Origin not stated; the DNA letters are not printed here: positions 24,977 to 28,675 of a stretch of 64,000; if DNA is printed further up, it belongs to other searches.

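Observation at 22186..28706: Candidate undescribed DNA uptake/processing module: ComEC(+thermonuclease)–tandem Cas4-like Fe-S nuclease–membrane MBL hydrolase operon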

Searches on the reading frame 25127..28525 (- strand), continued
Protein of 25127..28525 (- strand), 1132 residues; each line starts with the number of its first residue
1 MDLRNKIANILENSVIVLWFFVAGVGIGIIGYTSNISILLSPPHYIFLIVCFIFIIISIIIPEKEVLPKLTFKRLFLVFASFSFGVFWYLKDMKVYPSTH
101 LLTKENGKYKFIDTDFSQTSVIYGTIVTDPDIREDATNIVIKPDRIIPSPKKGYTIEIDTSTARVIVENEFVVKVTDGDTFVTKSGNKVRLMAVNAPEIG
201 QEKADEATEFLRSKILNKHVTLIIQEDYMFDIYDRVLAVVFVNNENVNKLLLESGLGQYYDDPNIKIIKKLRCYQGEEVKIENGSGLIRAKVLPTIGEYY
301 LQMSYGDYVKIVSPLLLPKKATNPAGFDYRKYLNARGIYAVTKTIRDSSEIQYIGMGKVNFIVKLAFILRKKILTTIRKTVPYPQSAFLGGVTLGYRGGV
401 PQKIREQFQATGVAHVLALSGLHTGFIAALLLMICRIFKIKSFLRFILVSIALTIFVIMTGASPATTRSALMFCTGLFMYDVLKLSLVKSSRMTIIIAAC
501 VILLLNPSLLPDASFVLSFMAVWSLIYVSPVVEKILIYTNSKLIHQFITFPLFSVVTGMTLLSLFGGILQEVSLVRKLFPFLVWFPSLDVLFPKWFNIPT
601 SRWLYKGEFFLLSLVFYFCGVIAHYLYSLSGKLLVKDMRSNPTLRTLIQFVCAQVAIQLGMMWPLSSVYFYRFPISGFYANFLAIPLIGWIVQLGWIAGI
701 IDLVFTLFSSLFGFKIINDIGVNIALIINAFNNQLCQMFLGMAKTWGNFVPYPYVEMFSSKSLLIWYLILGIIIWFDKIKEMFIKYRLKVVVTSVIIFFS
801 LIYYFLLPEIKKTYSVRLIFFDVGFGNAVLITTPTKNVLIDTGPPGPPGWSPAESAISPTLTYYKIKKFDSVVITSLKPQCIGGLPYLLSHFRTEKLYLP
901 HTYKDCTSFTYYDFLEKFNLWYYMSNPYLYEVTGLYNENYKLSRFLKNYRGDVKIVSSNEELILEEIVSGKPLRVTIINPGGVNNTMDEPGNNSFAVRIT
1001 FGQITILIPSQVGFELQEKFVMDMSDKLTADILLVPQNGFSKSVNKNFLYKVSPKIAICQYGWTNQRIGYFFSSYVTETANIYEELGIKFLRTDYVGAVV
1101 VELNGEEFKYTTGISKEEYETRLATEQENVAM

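Call 60: predict_structure(alignment_id=A2)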
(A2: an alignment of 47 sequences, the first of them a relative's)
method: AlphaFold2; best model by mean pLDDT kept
length: 1132 residues; sequences in the alignment: 47
mean_pLDDT: 88.8   pTM: 0.82
mean pLDDT of the five models: 88.8, 87.2, 87.2, 85.7, 85.5
residues with pLDDT >= 90: 673; 70-90: 406; 50-70: 44; < 50: 9
segments of 3 or more residues with pLDDT < 50: 595-603
pLDDT, mean of each block of 10 residues (from residue 1): 82 91 90 63 82 94 77 92 94 78 82 82 89 88 91 77 87 95 95 90 92 96 93 94 92 86 85 77 90 90 88 91 87 88 91 86 81 91 93 82 88 80 89 94 95 89 84 94 91 93 89 84 93 92 93 92 88 93 82 54 60 92 94 91 93 93 89 87 91 94 94 93 96 96 88 86 89 87 80 79 71 80 96 95 87 92 93 97 93 94 94 94 89 93 92 93 92 96 91 96 96 96 95 97 95 97 82 91 96 95 92 87 72 61
secondary structure, 60 per line:
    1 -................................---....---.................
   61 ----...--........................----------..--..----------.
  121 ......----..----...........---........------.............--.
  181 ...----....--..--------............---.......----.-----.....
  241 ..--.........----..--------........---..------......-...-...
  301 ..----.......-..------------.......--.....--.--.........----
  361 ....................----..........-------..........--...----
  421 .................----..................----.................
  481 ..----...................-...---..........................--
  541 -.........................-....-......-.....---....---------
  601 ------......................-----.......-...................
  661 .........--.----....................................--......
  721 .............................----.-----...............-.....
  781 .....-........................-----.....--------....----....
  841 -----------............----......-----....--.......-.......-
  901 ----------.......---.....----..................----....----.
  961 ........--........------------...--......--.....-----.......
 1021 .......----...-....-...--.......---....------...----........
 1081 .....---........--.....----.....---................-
elements in order (helices of 4 or more, strands of 3 or more residues): H2-33 H37-40 H44-60 E65-67 H72-93 E120-126 E137-147 E151-158 E165-177 E180-183 E188-191 H204-215 E219-225 E236-242 H247-253 E268-275 E287-292 H298-302 E307-313 H329-335 E338-342 E351-356 H361-380 H385-394 H402-411 H421-437 H442-459 H464-482 H487-505 H513-538 H542-566 H568-571 H573-578 H580-584 H588-591 H607-628 H634-640 H642-669 H677-712 H715-749 H760-774 H776-785 H787-810 E816-820 E829-832 E837-840 H852-863 E868-873 H879-882 H885-891 E893-899 H911-917 H921-925 H930-947 E952-955 E960-968 E971-978 E996-1001 E1004-1008 H1014-1027 E1032-1034 H1036-1039 H1046-1052 E1056-1059 H1073-1085 E1089-1092 H1093-1096 E1099-1103 E1108-1112 H1116-1131
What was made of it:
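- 25127..28525 (-): ComL, a long ComEC-family channel (1132 aa). It has 3 N-terminal TM helices, a periplasmic OB fold with a nested SNase, an enlarged competence/TM domain, and a catalytically dead MBL-like C-terminal domain. AF2 model pLDDT 88.8, pTM 0.82 (call 60).
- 26096..27445 (-): Competence (channel) domain of ComL, aa ~361-810. The family hallmark '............' is retained. Helical layout in call 60.
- Checked: The AF2 model is confident (pLDDT 88.8, call 60).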

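Call 63: fold_search(model_id=the predicted structure, library=pdb)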
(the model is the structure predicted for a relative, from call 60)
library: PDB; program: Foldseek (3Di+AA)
matches with E <= 10: 766; with E <= 0.001: 392
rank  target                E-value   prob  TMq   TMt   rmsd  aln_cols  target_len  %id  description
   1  9ic4                  8.8e-15  1.00  0.22  0.86   3.5       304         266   18  Crystal structure of beta-lactamase-like domain of ComEC from Moorella glycerini (released 2025-10-01)
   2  2bib                  3.6e-10  1.00  0.20  0.38   6.3       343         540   15  Crystal structure of the complete modular teichioic acid phosphorylcholine esterase Pce (CbpE) from Streptococcus pneumo (released 2005-05-09)
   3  1wra_B                1.1e-09  1.00  0.19  0.62   6.5       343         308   16  Crystal Structure of Phosphorylcholine Esterase Domain of the Virulence Factor Choline Binding Protein E from Streptoc (released 2005-05-31)
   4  1wra_A                6.6e-09  1.00  0.19  0.62   6.5       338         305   16  Crystal Structure of Phosphorylcholine Esterase Domain of the Virulence Factor Choline Binding Protein E from Streptoc (released 2005-05-31)
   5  8r22_C                7.1e-06  1.00  0.13  0.30  13.4       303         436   15  INTS9-INTS11-BRAT1-WDR73 complex (released 2024-07-31)
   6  8rbx_k                7.8e-06  1.00  0.13  0.24  13.0       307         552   15  Structure of Integrator-PP2A bound to a paused RNA polymerase II-DSIF-NELF-nucleosome complex (released 2024-02-07)
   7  9a5v_B                9.7e-06  1.00  0.13  0.24  14.0       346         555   13  Integrative model of RNJ2-RNJ1 by crosslinking MS and deep learning (released 2024-09-18)
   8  2p4z_B                1.1e-05  1.00  0.16  0.52   7.3       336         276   12  A Ferredoxin-like Metallo-beta-lactamase Superfamily Protein from Thermoanaerobacter tengcongensis (released 2008-03-18)
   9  3eji                  1.5e-05  1.00  0.08  0.69   1.9       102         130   24  Crystal structure of Staphylococcal nuclease variant Delta+PHS L36K at cryogenic temperature (released 2008-11-04)
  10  7pcr                  1.9e-05  1.00  0.12  0.23  14.8       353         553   16  Helicobacter pylori RNase J (released 2022-05-25)
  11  9a5v_A                1.9e-05  1.00  0.11  0.21  16.0       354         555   12  Integrative model of RNJ2-RNJ1 by crosslinking MS and deep learning (released 2024-09-18)
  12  3zq4_D                1.9e-05  1.00  0.11  0.21  15.8       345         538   12  Unusual, dual endo- and exo-nuclease activity in the degradosome explained by crystal structure analysis of RNase J1 (released 2011-09-14)
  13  8gyg_A                2.0e-05  1.00  0.16  0.50   8.4       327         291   10  Purification ,Crystallization and X-ray Diffraction analysis of a novel arysulfatase from Pseudoalteromonas atlantica  (released 2023-10-18)
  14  7sn8_K                2.0e-05  1.00  0.12  0.22  11.3       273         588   15  Cryo-EM structure of Drosophila Integrator cleavage module (IntS4-IntS9-IntS11) in complex with IP6 (released 2022-10-12)
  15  3t13_A                2.1e-05  1.00  0.08  0.68   1.8       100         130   26  Crystal structure of Staphylococcal nuclease variant Delta+PHS A69G at cryogenic temperature (released 2011-08-03)
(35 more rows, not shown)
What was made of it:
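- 25127..28525 (-): Foldseek results in call 63.
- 27701..28033 (-): SNase (thermonuclease) domain, aa ~165-275, inserted in a loop of the ComL OB fold. DGDT, Arg35, Glu43 and Arg87 equivalents are kept; Asp40 is Asn. Foldseek to staphylococcal nuclease gives rmsd ~1.8 A, TM ~0.7, 25% identity (call 63).
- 25190..26080 (-): Degenerate MBL-fold domain of ComL, aa ~816-1112. HxHxDH is replaced by SLKPQC and HHGS by PQNG. Best structural match is the ComEC beta-lactamase-like domain 9ic4 (E 9e-15, TM 0.86; call 63).
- On ComEC/Rec2 (TIGR00361; Pfam PF03772 + PF13567 + PF00753): Foldseek to the ComEC beta-lactamase-like domain 9ic4: E 9e-15, TM 0.86 (call 63).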

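Call 64: find_encoding_contigs(protein=P0130, flank=8000, max_places=1)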
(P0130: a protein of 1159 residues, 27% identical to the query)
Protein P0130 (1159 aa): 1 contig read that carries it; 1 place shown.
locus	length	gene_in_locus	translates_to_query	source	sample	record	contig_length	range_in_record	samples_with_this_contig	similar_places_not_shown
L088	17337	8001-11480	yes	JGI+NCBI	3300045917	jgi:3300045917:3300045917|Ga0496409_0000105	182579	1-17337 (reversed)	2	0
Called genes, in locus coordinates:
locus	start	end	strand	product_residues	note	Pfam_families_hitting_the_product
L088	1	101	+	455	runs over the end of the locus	PF00289:Biotin_carb_N, PF02222:ATP-grasp (weak), PF02786:CPSase_L_D2, PF07478:Dala_Dala_lig_C, PF02785:Biotin_carb_C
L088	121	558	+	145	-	PF03780:Asp23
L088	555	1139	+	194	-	-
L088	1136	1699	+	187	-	PF13580:SIS_2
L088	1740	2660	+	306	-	PF00294:PfkB, PF08543:Phos_pyr_kin (weak)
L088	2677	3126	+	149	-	PF04940:BLUF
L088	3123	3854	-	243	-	PF08713:DNA_alkylation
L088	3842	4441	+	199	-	PF00920:ILVD_EDD_N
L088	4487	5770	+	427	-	PF00920:ILVD_EDD_N, PF24877:ILV_EDD_C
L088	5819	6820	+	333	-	PF01938:TRAM (weak), PF21579:PabTrmU54_TRAM_dom (faint), PF01938:TRAM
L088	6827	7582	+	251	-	PF08378:NERD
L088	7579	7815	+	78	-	-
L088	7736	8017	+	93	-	-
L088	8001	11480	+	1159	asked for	PF13567:DUF4131, PF03772:Competence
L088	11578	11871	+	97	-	PF03992:ABM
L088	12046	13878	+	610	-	PF00343:Phosphorylase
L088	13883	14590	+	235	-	PF00343:Phosphorylase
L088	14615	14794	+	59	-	-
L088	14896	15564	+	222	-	PF02146:SIR2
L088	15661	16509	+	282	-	PF01933:CofD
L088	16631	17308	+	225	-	PF01933:CofD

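Call 65: find_encoding_contigs(protein=P0119, flank=8000, max_places=1)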
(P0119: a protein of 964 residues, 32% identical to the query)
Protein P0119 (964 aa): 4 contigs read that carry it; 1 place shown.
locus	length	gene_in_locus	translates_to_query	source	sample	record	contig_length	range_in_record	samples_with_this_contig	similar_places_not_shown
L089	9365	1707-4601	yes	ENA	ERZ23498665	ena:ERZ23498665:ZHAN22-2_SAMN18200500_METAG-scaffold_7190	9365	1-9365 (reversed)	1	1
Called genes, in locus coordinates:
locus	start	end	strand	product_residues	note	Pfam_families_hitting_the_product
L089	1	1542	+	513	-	?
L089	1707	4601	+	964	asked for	PF13567:DUF4131, PF03772:Competence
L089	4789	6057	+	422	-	PF04055:Radical_SAM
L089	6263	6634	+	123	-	PF10543:ORF6N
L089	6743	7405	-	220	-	-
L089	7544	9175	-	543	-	PF00595:PDZ (faint), PF13180:PDZ_2 (faint), PF17820:PDZ_6 (faint)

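Call 66: find_encoding_contigs(protein=P0085, flank=8000, max_places=1)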
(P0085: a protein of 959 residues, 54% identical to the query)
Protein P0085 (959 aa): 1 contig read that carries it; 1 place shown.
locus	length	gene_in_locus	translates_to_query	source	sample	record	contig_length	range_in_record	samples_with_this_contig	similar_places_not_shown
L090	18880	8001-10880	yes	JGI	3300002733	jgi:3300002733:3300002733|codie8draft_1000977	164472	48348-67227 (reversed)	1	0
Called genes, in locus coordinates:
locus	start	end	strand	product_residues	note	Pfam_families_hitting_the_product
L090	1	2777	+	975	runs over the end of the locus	PF12705:PDDEXK_1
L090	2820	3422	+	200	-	PF01844:HNH, PF13395:HNH_4 (weak), PF14279:HNH_5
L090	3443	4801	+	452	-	PF00291:PALP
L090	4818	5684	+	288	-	PF00175:NAD_binding_1 (weak), PF10418:DHODB_Fe-S_bind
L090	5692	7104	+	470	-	PF14691:Fer4_20, PF07992:Pyr_redox_2, PF13450:NAD_binding_8 (weak), PF13738:Pyr_redox_3, PF00070:Pyr_redox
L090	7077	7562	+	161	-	PF01402:RHH_1 (weak), PF08753:NikR_C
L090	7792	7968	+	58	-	-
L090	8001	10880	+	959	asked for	PF13567:DUF4131, PF03772:Competence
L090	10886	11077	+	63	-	-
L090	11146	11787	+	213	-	PF12705:PDDEXK_1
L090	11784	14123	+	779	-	PF00580:UvrD-helicase, PF13245:AAA_19, PF01443:Viral_helicase1 (faint), PF13361:UvrD_C, PF13538:UvrD_C_2 (faint)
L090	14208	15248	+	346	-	PF00753:Lactamase_B, PF12706:Lactamase_B_2 (weak)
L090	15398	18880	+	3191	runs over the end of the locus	PF16656:Pur_ac_phosph_N (faint), PF10179:NDNF (faint), PF00041:fn3, PF26342:TP_1001_2nd (faint), PF00932:LTD (weak), PF13585:CHU_C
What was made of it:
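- In L090 the partner is a single PD-(D/E)XK protein plus a full UvrD helicase (call 66), which fits a pull-and-degrade motor.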

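Call 96: find_encoding_contigs(protein=P0094, flank=8000, max_places=1)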
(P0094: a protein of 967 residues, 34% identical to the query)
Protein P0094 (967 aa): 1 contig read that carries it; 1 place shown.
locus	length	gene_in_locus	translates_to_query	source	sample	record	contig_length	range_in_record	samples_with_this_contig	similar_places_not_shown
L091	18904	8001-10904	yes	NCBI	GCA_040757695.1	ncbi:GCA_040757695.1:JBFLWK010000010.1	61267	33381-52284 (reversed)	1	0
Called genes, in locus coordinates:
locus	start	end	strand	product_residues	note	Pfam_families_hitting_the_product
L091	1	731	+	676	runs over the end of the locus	PF12836:HHH_3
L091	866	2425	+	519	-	PF05635:23S_rRNA_IVP, PF03349:Toluene_X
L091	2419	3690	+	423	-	-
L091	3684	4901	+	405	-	-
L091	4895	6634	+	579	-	PF22148:Fervidolysin_NPro-like, PF00082:Peptidase_S8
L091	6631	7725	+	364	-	PF03349:Toluene_X (faint), PF03687:UPF0164 (faint)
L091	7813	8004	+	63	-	-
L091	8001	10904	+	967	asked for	PF13567:DUF4131, PF03772:Competence, PF00753:Lactamase_B (weak)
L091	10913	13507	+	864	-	PF02861:Clp_N, PF13191:AAA_16 (weak), PF00004:AAA, PF17871:AAA_lid_9, PF00004:AAA, PF07724:AAA_2, PF07728:AAA_5, PF10431:ClpB_D2-small, +11 more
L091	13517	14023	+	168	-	-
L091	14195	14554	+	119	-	PF08240:ADH_N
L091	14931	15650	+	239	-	PF00005:ABC_tran, PF13304:AAA_21 (faint)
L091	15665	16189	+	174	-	PF02482:Ribosomal_S30AE, PF16321:Ribosom_S30AE_C (weak)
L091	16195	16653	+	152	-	PF00359:PTS_EIIA_2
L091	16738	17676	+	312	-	PF02603:Hpr_kinase_N, PF07475:Hpr_kinase_C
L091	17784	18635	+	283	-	PF03668:RapZ-like_N, PF22740:PapZ_C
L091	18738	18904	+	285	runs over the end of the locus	PF16258:DUF4912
